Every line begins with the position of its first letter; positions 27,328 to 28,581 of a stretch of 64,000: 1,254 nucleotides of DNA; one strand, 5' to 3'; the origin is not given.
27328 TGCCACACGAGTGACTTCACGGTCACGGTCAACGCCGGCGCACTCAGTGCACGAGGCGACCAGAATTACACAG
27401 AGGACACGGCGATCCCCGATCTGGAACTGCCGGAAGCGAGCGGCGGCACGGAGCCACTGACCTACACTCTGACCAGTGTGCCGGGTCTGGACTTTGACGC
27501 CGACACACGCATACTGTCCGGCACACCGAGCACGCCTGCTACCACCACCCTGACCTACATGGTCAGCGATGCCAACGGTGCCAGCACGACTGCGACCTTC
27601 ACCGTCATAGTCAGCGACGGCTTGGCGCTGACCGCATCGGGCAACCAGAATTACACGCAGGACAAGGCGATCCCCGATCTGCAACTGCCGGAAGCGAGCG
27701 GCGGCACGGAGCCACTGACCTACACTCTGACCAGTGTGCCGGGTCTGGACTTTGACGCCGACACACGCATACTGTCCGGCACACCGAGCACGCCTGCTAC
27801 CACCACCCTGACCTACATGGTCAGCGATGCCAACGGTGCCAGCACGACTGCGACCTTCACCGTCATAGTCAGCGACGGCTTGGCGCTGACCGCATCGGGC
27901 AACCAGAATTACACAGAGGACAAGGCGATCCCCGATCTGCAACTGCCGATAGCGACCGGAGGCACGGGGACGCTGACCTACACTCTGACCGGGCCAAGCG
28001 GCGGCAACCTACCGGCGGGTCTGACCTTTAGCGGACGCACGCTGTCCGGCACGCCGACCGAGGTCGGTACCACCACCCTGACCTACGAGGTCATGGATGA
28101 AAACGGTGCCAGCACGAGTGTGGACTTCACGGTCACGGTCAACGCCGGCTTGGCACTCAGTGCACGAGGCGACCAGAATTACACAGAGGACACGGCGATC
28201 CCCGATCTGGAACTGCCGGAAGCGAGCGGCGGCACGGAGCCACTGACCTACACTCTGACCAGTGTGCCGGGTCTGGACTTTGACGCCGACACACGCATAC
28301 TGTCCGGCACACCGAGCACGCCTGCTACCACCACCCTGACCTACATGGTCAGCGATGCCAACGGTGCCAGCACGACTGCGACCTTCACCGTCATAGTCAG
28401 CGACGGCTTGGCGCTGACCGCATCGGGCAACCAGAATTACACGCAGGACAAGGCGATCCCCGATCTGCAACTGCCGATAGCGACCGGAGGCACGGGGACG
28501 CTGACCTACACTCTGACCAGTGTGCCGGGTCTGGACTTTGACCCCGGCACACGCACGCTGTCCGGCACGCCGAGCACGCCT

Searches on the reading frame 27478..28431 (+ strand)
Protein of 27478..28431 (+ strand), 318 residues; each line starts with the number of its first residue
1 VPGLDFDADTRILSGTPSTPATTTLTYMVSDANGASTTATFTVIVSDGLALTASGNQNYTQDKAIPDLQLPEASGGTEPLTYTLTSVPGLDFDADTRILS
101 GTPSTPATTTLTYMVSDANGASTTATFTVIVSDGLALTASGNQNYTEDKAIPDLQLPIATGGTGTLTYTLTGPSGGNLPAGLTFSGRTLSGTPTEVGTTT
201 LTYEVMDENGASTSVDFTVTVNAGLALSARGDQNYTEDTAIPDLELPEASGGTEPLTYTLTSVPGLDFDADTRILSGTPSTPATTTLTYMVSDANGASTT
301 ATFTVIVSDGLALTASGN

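Call 14: search_protein_families(library=pfam, proteins=[window:27478-28431:+])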
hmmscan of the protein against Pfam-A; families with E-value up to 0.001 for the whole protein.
window:27478-28431:+ (318 aa): 6 families
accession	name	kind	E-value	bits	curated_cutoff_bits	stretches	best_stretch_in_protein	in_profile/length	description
PF05345.18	He_PIG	-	2e-32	112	24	4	159-222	30-96/96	Putative Ig domain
PF17963.7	Big_9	-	1.4e-13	51.9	23.6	1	253-305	32-88/89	Bacterial Ig domain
PF16403.11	Bact_surface_Ig-like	-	5.7e-12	46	27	0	195-221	45-71/71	Bacterial surface protein, Ig-like domain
PF02494.22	HYR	-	6.2e-11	42.9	21.7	0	190-221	50-81/81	HYR domain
PF17892.7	Cadherin_5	-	3.5e-08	33.6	26.5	0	107-131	73-97/98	Cadherin-like domain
PF23926.2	LtfC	-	1.4e-07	32.4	27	0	83-139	6-58/100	LtfC-like, beta-sandwich domain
